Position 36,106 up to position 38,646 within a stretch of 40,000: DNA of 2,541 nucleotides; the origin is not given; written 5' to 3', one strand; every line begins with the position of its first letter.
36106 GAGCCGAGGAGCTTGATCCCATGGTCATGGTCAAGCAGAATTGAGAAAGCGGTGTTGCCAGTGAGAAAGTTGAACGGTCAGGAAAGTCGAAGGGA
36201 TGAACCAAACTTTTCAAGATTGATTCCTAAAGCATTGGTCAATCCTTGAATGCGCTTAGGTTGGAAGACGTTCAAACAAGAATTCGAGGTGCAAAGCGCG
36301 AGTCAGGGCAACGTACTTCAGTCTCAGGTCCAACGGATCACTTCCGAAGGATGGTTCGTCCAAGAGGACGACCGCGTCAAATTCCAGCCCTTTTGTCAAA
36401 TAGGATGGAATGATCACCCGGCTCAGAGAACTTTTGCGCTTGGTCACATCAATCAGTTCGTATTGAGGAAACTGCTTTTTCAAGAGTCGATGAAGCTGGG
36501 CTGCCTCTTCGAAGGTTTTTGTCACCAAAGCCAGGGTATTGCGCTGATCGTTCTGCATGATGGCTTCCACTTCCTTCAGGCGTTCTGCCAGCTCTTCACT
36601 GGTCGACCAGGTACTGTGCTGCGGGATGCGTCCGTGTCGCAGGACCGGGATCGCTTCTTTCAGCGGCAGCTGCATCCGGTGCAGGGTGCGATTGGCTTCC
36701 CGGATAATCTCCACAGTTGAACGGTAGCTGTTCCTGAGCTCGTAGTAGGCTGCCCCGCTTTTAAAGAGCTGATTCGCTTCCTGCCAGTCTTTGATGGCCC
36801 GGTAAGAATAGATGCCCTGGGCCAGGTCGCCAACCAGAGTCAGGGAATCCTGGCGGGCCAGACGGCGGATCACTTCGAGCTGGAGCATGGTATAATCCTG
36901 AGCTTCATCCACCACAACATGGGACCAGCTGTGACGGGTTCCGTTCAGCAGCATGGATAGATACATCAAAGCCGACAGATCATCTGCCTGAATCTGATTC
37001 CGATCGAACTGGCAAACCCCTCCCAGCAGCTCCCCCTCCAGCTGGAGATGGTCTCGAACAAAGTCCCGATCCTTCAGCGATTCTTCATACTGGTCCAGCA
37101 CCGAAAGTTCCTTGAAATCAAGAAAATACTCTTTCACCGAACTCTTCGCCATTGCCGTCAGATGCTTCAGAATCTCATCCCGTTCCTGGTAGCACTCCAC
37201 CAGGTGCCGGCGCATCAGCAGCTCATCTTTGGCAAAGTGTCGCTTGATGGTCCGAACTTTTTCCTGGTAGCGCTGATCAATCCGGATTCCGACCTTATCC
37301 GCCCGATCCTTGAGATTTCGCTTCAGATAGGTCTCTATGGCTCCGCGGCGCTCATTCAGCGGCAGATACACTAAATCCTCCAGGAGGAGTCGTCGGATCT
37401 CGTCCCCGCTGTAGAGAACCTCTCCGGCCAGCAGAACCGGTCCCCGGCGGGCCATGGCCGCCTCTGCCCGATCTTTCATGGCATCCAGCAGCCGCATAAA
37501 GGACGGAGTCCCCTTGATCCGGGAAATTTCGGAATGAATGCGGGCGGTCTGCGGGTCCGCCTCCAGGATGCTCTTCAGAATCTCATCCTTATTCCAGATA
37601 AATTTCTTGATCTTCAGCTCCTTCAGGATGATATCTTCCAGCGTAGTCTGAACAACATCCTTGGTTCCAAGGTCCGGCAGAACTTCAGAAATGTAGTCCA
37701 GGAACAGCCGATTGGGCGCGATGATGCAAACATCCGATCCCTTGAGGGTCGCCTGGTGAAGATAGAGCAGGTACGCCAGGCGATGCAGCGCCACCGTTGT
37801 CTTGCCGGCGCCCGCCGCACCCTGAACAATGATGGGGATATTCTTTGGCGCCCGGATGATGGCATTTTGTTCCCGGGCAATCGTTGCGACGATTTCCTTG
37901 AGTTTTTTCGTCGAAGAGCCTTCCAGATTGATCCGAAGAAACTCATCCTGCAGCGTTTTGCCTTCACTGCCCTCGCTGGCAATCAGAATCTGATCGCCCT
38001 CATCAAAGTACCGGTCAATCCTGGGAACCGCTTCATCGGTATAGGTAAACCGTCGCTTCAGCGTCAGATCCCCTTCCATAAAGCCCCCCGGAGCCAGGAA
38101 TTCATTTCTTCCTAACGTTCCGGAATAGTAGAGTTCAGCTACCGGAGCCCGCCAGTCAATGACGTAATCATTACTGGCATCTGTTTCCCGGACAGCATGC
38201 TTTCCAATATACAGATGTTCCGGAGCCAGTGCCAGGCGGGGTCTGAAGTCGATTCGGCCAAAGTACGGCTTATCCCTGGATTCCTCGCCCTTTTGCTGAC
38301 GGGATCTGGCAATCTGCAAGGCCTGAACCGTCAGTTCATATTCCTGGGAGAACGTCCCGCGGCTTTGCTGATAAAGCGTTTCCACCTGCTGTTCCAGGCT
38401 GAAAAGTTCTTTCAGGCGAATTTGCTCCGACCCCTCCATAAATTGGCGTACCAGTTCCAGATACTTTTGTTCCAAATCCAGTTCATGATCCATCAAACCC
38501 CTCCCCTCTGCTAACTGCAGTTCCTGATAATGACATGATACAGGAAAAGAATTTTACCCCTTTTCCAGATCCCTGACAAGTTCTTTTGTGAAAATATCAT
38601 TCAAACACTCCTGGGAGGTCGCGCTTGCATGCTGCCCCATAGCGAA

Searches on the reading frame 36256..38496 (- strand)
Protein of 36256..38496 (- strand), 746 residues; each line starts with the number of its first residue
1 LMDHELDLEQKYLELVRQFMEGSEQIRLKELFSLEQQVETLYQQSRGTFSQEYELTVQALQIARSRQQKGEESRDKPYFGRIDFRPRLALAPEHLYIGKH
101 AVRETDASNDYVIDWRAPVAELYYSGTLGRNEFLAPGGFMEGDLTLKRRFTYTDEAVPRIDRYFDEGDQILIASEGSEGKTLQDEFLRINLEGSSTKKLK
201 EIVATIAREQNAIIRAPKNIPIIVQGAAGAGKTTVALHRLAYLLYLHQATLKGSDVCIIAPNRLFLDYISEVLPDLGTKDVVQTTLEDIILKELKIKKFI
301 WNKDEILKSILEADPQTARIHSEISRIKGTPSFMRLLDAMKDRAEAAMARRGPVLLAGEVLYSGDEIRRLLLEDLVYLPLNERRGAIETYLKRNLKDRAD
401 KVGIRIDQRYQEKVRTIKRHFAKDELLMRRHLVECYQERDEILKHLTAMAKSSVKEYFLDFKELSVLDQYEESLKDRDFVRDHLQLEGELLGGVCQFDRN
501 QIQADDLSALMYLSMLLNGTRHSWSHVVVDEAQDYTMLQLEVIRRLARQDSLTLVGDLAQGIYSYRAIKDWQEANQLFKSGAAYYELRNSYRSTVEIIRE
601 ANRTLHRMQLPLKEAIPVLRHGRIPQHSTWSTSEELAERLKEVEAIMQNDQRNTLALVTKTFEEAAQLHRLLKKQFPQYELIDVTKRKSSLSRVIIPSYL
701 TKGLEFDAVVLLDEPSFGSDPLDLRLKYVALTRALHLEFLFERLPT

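Call 16: search_protein_families(library=pfam, proteins=[window:36256-38496:-], max_evalue=0.001)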
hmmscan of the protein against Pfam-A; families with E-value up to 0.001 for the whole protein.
window:36256-38496:- (746 aa): 6 families
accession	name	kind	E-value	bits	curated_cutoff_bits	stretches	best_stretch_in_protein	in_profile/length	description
PF00580.27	UvrD-helicase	-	5.4e-15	56.2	23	1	417-567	127-257/271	UvrD/REP helicase N-terminal domain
PF13245.12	AAA_19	-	1.1e-10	42.2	25.1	1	210-564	2-132/134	AAA domain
PF13604.12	AAA_30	-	8.7e-07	29.3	27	0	519-626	85-188/191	AAA domain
PF13538.12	UvrD_C_2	-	8.6e-06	26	27.4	1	699-736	8-47/52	UvrD-like helicase C-terminal domain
PF13361.12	UvrD_C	-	1.8e-05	24.8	25.6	0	586-686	2-105/350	UvrD-like helicase C-terminal domain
PF01443.25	Viral_helicase1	-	6.1e-05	23.4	21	0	222-240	1-19/228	Viral superfamily 1 RNA helicase core domain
